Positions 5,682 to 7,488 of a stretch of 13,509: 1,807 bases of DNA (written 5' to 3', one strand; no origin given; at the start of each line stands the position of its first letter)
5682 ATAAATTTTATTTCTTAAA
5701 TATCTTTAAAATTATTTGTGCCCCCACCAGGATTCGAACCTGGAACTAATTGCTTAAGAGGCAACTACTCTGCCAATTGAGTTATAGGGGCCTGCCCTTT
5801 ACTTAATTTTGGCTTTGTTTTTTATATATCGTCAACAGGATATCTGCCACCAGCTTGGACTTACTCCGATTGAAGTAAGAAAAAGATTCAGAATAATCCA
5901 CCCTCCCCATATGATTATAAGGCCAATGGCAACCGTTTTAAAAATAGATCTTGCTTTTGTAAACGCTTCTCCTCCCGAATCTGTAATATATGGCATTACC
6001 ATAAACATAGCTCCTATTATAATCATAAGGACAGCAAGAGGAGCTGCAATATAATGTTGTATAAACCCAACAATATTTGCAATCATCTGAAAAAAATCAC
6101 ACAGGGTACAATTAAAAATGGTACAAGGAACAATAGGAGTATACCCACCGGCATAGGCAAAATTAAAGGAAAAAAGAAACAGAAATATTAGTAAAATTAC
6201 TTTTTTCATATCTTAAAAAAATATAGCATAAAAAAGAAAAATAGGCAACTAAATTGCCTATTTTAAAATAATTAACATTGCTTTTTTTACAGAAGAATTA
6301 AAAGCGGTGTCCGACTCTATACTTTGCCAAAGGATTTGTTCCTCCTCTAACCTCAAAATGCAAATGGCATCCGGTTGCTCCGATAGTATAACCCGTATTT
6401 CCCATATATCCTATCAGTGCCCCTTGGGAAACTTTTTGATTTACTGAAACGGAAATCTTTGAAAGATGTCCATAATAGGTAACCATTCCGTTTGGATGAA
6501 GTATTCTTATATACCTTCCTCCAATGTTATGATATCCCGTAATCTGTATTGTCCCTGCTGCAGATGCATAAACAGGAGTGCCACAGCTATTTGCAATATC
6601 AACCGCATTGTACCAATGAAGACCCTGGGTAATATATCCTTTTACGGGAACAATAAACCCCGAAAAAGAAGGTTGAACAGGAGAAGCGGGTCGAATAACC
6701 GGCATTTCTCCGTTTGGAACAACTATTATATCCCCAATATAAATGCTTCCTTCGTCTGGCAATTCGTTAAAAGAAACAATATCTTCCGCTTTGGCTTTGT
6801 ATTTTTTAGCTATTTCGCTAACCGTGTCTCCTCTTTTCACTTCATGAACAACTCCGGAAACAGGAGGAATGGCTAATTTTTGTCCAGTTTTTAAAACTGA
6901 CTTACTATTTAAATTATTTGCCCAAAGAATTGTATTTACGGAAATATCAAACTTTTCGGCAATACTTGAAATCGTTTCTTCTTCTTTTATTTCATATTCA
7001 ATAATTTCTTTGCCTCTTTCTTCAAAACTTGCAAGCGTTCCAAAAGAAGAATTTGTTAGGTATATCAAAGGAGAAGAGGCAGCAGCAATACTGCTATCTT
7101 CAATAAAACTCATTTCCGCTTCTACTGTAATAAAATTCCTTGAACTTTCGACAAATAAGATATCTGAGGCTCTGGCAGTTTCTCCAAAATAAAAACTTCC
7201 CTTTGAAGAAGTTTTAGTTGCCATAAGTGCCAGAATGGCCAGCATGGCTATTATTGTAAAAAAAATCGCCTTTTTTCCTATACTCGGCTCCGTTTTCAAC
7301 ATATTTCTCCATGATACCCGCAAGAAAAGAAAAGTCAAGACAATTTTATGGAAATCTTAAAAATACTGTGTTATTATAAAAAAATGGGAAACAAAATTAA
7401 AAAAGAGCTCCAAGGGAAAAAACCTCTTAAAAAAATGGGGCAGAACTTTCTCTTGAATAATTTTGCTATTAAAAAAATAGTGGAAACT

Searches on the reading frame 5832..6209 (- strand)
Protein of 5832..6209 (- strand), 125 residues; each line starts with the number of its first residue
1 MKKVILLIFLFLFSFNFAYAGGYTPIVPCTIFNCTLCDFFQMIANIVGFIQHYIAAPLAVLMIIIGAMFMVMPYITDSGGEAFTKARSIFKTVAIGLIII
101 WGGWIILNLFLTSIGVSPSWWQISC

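Call 9: search_protein_families(library=pfam, proteins=[window:5832-6209:-], max_evalue=0.1)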
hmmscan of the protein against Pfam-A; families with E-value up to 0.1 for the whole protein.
window:5832-6209:- (125 aa): 1 family
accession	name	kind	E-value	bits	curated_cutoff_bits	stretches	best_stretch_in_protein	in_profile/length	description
PF18895.5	T4SS_pilin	-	0.00034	21.1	26.6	1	42-110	8-71/71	Type IV secretion system pilin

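Call 10: search_protein_families(library=ncbifam, proteins=[window:5832-6209:-], max_evalue=1)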
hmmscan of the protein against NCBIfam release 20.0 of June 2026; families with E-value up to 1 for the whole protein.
window:5832-6209:- (125 aa): 0 families

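Call 11: search_protein_families(library=phrogs, proteins=[window:5832-6209:-], max_evalue=1)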
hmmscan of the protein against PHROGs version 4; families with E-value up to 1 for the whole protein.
window:5832-6209:- (125 aa): 1 family
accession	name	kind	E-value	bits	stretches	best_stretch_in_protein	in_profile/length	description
phrog_33226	-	unknown function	0.068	14.5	1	1-48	1-50/104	-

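Call 75: search_protein_families(library=pfam, alignment_id=A7, max_evalue=0.01)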
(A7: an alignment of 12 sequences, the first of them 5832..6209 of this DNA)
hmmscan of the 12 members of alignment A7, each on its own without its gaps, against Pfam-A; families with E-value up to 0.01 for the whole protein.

A. member 1, window:5832-6209:- (125 aa): 1 family
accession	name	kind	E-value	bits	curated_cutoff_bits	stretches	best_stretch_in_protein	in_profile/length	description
PF18895.5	T4SS_pilin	-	0.00034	21.1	26.6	1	42-110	8-71/71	Type IV secretion system pilin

B. families by the number of members that match (of 12 scanned): 2 families
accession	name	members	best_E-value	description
PF18895.5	T4SS_pilin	11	1.9e-11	Type IV secretion system pilin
PF04956.18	TrbC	9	1.4e-06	TrbC/VIRB2 pilin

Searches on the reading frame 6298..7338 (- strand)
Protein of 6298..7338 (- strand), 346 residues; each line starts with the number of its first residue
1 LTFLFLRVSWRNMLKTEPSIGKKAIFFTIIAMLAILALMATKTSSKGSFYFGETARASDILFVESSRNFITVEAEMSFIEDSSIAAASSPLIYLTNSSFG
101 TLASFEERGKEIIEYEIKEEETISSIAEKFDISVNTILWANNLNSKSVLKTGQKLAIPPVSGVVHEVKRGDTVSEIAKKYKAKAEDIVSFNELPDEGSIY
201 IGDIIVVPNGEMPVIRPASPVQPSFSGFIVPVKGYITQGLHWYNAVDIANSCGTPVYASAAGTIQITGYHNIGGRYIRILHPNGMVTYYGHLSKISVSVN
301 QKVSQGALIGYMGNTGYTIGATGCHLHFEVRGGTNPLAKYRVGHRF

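Call 9: search_protein_families(library=pfam, proteins=[window:6298-7338:-], max_evalue=0.1)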
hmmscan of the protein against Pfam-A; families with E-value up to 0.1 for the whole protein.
window:6298-7338:- (346 aa): 12 families
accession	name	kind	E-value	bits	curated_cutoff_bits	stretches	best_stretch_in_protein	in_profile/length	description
PF01551.29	Peptidase_M23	-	1.1e-26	93.2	28.7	1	244-336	4-93/96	Peptidase family M23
PF01476.26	LysM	-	1.1e-24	86.5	20.9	2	115-158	1-43/43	LysM domain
PF23473.1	LysM3_LYK4_5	-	8.1e-13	48.7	29.3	2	114-148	4-38/48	LYK4/5 LysM3 domain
PF23446.1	LysM1_NFP_LYK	-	1e-06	29.9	36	1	121-158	16-54/60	NFP/LYK LysM1 domain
PF23462.1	LysM3_NFP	-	0.0016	19.3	28.1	0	169-192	9-32/48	NFP LysM3 domain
PF13518.12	HTH_28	-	0.029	14.9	25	0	112-137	5-29/52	Helix-turn-helix domain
PF00548.26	Peptidase_C3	-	0.03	14.7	22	1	225-272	124-171/174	3C cysteine protease (picornain 3C)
PF23577.1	LysM_RLK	-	0.056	13.9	27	0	115-138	3-25/44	LysM domain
PF13542.12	HTH_Tnp_ISL3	-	0.071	13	27.4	0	118-137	25-43/51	Helix-turn-helix domain of transposase family ISL3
PF04545.22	Sigma70_r4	-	0.076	13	24.1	0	102-137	2-37/50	Sigma-70, region 4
PF13384.12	HTH_23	-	0.078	13.3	24.6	0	119-137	16-34/50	Homeodomain-like domain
PF25274.1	MJ0548_C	-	0.082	13.6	27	0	167-222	37-91/97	Connectase MJ0548-like, C-terminal domain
